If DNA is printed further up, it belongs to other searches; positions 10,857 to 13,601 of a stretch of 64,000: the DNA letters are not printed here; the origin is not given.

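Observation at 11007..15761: Glycyl-radical enzyme with a non-canonical Cys loop (GCVS), its activase and a LeuA-like condensing enzyme: candidate undescribed GRE pathway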

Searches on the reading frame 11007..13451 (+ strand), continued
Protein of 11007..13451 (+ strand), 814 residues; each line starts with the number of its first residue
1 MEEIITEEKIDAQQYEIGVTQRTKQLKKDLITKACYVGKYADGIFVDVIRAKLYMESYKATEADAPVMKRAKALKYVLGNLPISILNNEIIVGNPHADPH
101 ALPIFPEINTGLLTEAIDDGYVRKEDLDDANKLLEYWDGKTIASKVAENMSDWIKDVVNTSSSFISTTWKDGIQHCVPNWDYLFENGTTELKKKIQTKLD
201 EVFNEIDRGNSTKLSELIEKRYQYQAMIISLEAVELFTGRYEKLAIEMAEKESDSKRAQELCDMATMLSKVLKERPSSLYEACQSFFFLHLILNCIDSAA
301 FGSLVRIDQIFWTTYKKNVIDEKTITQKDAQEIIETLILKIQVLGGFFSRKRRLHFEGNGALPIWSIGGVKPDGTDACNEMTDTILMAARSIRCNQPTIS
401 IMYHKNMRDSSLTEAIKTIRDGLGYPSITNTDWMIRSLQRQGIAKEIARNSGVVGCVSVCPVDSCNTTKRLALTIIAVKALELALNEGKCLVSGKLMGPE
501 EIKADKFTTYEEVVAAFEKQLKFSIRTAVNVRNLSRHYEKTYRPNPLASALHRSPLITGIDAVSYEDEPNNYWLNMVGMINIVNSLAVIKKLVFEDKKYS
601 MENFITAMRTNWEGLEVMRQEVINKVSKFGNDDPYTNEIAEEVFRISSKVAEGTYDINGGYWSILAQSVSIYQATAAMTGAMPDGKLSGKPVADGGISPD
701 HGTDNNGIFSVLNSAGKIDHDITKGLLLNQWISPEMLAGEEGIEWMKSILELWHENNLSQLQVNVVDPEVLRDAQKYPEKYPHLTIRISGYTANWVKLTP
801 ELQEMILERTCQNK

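Call 62: search_protein_families(library=pfam, proteins=[L002:4857-5576:+, L002:5452-6399:+, L002:6396-7349:+, L002:7346-7957:+, L002:8347-8709:+, L002:13508-13915:+, L004:5125-5814:+, L004:10998-11732:-, L004:11729-12325:-, L004:12410-13231:-], max_evalue=0.001)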
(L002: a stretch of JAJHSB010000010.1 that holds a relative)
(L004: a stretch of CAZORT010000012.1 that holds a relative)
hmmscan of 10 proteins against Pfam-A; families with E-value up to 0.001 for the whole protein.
L002:4857-5576:+ (239 aa): 1 family
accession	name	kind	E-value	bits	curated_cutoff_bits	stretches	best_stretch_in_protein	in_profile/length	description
PF04367.18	DUF502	-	2.6e-26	92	23.8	1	69-174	1-107/107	Protein of unknown function (DUF502)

L002:5452-6399:+ (315 aa): 2 families
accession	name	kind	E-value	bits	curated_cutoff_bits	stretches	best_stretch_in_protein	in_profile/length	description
PF01039.27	Carboxyl_trans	-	2.9e-25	89.3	22.3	1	89-278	8-184/493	Carboxyl transferase domain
PF17848.7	Zn_ribbon_ACC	-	5.6e-08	33.3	24.5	1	58-83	1-26/26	Acetyl-CoA carboxylase zinc finger domain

L002:6396-7349:+ (317 aa): 4 families
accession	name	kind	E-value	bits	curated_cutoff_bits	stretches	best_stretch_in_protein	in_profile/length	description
PF03255.19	ACCA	-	3.6e-132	440.7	23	1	4-309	5-310/310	Acetyl co-enzyme A carboxylase carboxyltransferase-like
PF01039.27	Carboxyl_trans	-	2.2e-21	76.5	22.3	1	92-248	283-429/493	Carboxyl transferase domain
PF06833.16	MdcE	-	0.00011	22.5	32.7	1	136-282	16-162/196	Malonate decarboxylase gamma subunit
PF00378.25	ECH_1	-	0.00036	20.4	27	1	168-262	72-176/251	Enoyl-CoA hydratase/isomerase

L002:7346-7957:+ (203 aa): 1 family
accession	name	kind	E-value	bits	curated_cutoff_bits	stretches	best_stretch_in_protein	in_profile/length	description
PF02545.19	Maf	-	1.4e-54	185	27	1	18-201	1-186/187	Maf-like protein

L002:8347-8709:+ (120 aa): 0 families

L002:13508-13915:+ (135 aa): 0 families

L004:5125-5814:+ (229 aa): 1 family
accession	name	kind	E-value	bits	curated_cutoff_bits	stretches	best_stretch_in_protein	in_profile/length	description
PF01168.26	Ala_racemase_N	-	1.5e-18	67.8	24.1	1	17-223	13-218/220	Alanine racemase, N-terminal domain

L004:10998-11732:- (244 aa): 1 family
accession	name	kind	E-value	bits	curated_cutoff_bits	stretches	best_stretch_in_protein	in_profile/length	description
PF00696.33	AA_kinase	-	2.9e-24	86.5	24.9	1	15-217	2-234/234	Amino acid kinase family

L004:11729-12325:- (198 aa): 2 families
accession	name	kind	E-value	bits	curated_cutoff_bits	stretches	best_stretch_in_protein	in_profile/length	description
PF00889.24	EF_TS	-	1.8e-43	149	27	1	58-195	80-203/204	Elongation factor TS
PF25025.1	EF-Ts_N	-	2.8e-07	30.8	33.2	1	8-43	17-53/60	Elongation factor Ts, mitochondrial, N-terminal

L004:12410-13231:- (273 aa): 1 family
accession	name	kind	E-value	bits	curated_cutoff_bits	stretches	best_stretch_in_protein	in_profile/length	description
PF00318.25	Ribosomal_S2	-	1.5e-89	299.3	26.1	1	9-224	1-216/216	Ribosomal protein S2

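Call 63: search_protein_families(library=pfam, proteins=[L001:3410-4015:+, L001:4242-4979:-, L001:5001-5876:-, L001:6055-9048:-, L004:2940-4955:-, L004:76-2943:-, L002:2555-4516:-, L002:1281-2465:-, L009:3954-4688:+, L005:8509-9939:+], max_evalue=0.001)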
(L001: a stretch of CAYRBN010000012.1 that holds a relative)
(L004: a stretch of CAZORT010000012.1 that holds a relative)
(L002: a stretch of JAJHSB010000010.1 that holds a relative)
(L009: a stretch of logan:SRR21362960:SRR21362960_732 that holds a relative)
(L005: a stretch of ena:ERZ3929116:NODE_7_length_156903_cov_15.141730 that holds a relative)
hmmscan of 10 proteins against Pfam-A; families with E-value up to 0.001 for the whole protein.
L001:3410-4015:+ (201 aa): 1 family
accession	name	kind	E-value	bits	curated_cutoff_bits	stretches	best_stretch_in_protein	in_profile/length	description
PF01464.25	SLT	-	7.6e-15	54.9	21.3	1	89-179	9-99/117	Transglycosylase SLT domain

L001:4242-4979:- (245 aa): 3 families
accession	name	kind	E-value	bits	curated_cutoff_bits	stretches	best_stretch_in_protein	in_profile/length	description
PF21982.2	RecX_HTH1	-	4.6e-15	55.7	26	1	101-137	1-37/40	RecX, first three-helix domain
PF21981.2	RecX_HTH3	-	1.8e-07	31.7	26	1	195-234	5-45/48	RecX, third three-helix domain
PF02631.22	RecX_HTH2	-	5.5e-07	30.2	26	0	147-186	1-42/42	RecX, second three-helix domain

L001:5001-5876:- (291 aa): 3 families
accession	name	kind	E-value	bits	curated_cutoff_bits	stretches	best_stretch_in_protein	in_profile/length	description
PF00589.27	Phage_integrase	-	8.5e-49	166.1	27.1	1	106-277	2-170/172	Phage integrase family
PF02899.23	Phage_int_SAM_1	-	1.4e-16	60.9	22.3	1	4-83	1-82/83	Phage integrase, N-terminal SAM-like domain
PF13495.12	Phage_int_SAM_4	-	6.3e-08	33.4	27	1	3-80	1-78/85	Phage integrase, N-terminal SAM-like domain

L001:6055-9048:- (997 aa): 6 families
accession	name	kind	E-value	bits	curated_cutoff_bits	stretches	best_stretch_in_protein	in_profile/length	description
PF17757.6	UvrB_inter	-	2.7e-25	88.7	22.9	1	112-199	1-89/91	UvrB interaction domain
PF00270.35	DEAD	-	6.5e-23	81.7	26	1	477-617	15-163/167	DEAD/DEAH box helicase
PF03461.20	TRCF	-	2.6e-21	76.2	25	1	855-932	2-80/95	TRCF domain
PF00271.37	Helicase_C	-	2.5e-18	66.8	23.5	1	657-760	6-108/110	Helicase conserved C-terminal domain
PF02559.22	CarD_TRCF_RID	-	4.4e-16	59.2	23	1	335-389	3-57/57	CarD-like/TRCF RID domain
PF04851.21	ResIII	-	6e-11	43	22.5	1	463-613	11-162/164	Type III restriction enzyme, res subunit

L004:2940-4955:- (671 aa): 7 families
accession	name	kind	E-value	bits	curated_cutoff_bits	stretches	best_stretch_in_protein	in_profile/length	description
PF17757.6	UvrB_inter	-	6.3e-30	103.6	22.9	1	164-253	1-91/91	UvrB interaction domain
PF12344.14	UvrB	-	2.9e-22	78.7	27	1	555-596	1-42/43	Ultra-violet resistance protein B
PF00271.37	Helicase_C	-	8.9e-19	68.2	23.5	1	436-548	4-109/110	Helicase conserved C-terminal domain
PF04851.21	ResIII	-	1.5e-10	41.7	22.5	1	18-92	4-83/164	Type III restriction enzyme, res subunit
PF02151.25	UVR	-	6e-09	35.8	21.5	1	636-669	2-35/36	UvrB/uvrC motif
PF00270.35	DEAD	-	7e-06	26.3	26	0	21-95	3-80/167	DEAD/DEAH box helicase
PF13245.12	AAA_19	-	8.4e-05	23.2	25.1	0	40-136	14-111/134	AAA domain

L004:76-2943:- (955 aa): 14 families
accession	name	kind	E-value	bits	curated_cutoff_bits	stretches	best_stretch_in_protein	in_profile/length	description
PF17760.6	UvrA_inter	-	5.2e-38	129.7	23.3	1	131-237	2-108/109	UvrA interaction domain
PF17755.6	UvrA_DNA-bind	-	4e-32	111.2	23.2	1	287-396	1-110/110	UvrA DNA-binding domain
PF00005.33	ABC_tran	-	9.9e-19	68.7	25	1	803-856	87-137/137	ABC transporter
PF02463.25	SMC_N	-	7e-10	39.1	40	0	631-897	26-209/220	RecF/RecN/SMC N terminal domain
PF13191.12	AAA_16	-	4.8e-08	34.1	32.6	0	22-75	22-81/167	AAA ATPase domain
PF20703.3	nSTAND1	-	1.1e-07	32.2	27.1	0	10-55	19-60/379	Novel STAND NTPase 1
PF13304.12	AAA_21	-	5.9e-07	30.3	27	0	821-880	234-293/304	AAA domain, putative AbiEii toxin, Type IV TA system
PF13555.12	AAA_29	-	1.2e-06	28.6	27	0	15-40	13-38/61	P-loop containing region of AAA domain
PF13476.12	AAA_23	-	5e-05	24.5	27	0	4-40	2-35/201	AAA domain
PF13401.12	AAA_22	-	9.6e-05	23.1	27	0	631-653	7-29/130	AAA domain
PF03193.22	RsgA_GTPase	-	0.00013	22.3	30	0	612-650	89-127/174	RsgA GTPase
PF00684.25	DnaJ_CXXCXGXG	-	0.00048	20.8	32.7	0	734-765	17-51/65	DnaJ central domain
PF13238.12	AAA_18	-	0.00057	20.8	29.4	0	632-649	1-18/128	AAA domain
PF20720.3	nSTAND3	-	0.00057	20.1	27.2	0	23-46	16-39/155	Novel STAND NTPase 3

L002:2555-4516:- (653 aa): 3 families
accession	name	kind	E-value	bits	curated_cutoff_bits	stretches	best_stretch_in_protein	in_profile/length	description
PF00501.34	AMP-binding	-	1.9e-88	297.3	29.9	1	92-473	6-377/384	AMP-binding enzyme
PF13193.12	AMP-binding_C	-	2.5e-24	86.4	24.5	1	537-615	1-76/76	AMP-binding enzyme C-terminal domain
PF16177.11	ACAS_N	-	1.7e-17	63.4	27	1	33-84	2-54/55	Acetyl-coenzyme A synthetase N-terminus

L002:1281-2465:- (394 aa): 3 families
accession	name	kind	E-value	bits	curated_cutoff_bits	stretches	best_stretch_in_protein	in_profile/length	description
PF00108.29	Thiolase_N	-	3.7e-97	325.2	26.4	1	7-264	2-259/260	Thiolase, N-terminal domain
PF02803.24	Thiolase_C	-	2.7e-49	166.3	27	1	272-393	1-122/123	Thiolase, C-terminal domain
PF00109.32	ketoacyl-synt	-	0.00065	19.8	20.8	0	82-122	166-206/252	Beta-ketoacyl synthase, N-terminal domain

L009:3954-4688:+ (244 aa): 1 family
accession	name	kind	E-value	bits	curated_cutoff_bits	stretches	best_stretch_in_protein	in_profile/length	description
PF13103.11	TonB_2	-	6.8e-05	23.4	22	1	153-197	22-64/85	TonB C terminal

L005:8509-9939:+ (476 aa): 1 family
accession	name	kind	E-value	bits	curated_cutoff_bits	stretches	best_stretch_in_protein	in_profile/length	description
PF00682.25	HMGL-like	-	1e-42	146.8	29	1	85-346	2-249/260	HMGL-like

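Call 69: find_encoding_contigs(protein=P0008, flank=6000, max_places=4)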
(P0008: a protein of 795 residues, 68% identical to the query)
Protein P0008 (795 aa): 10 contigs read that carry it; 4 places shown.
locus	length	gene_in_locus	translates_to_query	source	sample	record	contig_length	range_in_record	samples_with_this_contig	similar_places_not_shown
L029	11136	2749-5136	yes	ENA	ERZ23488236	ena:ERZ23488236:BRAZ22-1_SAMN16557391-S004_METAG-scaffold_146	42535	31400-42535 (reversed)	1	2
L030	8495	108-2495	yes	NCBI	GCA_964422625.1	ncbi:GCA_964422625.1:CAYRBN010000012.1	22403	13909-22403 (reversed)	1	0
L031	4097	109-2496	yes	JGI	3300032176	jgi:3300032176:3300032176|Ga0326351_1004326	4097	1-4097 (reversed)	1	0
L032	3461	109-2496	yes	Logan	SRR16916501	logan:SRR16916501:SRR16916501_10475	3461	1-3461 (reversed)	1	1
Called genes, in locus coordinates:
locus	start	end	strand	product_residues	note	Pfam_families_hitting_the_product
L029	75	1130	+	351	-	-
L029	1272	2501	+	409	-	PF00682:HMGL-like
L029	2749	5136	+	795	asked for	PF02901:PFL-like, PF01228:Gly_radical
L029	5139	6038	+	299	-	PF13353:Fer4_12, PF04055:Radical_SAM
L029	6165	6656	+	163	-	PF01464:SLT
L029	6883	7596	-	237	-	PF27462:RecX_N, PF02631:RecX_HTH2 (faint), PF21982:RecX_HTH1, PF21981:RecX_HTH3 (weak)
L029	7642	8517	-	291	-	PF02899:Phage_int_SAM_1, PF13495:Phage_int_SAM_4, PF00589:Phage_integrase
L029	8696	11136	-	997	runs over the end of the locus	PF17757:UvrB_inter, PF02559:CarD_TRCF_RID, PF00270:DEAD, PF04851:ResIII, PF00271:Helicase_C, PF03461:TRCF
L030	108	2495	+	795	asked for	PF02901:PFL-like, PF01228:Gly_radical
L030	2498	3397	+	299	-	PF13353:Fer4_12, PF04055:Radical_SAM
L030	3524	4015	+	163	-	PF01464:SLT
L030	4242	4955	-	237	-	PF27462:RecX_N, PF02631:RecX_HTH2 (faint), PF21982:RecX_HTH1, PF21981:RecX_HTH3 (weak)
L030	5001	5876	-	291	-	PF02899:Phage_int_SAM_1, PF13495:Phage_int_SAM_4, PF00589:Phage_integrase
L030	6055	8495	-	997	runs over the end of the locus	PF17757:UvrB_inter, PF02559:CarD_TRCF_RID, PF00270:DEAD, PF04851:ResIII, PF00271:Helicase_C, PF03461:TRCF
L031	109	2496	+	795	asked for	PF02901:PFL-like, PF01228:Gly_radical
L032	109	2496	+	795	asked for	PF02901:PFL-like, PF01228:Gly_radical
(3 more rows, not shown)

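Call 70: find_encoding_contigs(protein=P0026, flank=6000, max_places=2)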
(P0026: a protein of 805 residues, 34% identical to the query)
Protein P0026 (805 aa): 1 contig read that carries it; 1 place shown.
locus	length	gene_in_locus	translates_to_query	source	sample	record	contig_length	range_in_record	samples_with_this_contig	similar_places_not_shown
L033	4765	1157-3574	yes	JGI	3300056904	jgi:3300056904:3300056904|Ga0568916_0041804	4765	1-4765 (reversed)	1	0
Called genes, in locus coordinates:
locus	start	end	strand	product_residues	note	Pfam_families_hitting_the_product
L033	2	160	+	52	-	?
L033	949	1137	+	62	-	-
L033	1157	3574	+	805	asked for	PF02901:PFL-like, PF01228:Gly_radical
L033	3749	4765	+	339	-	?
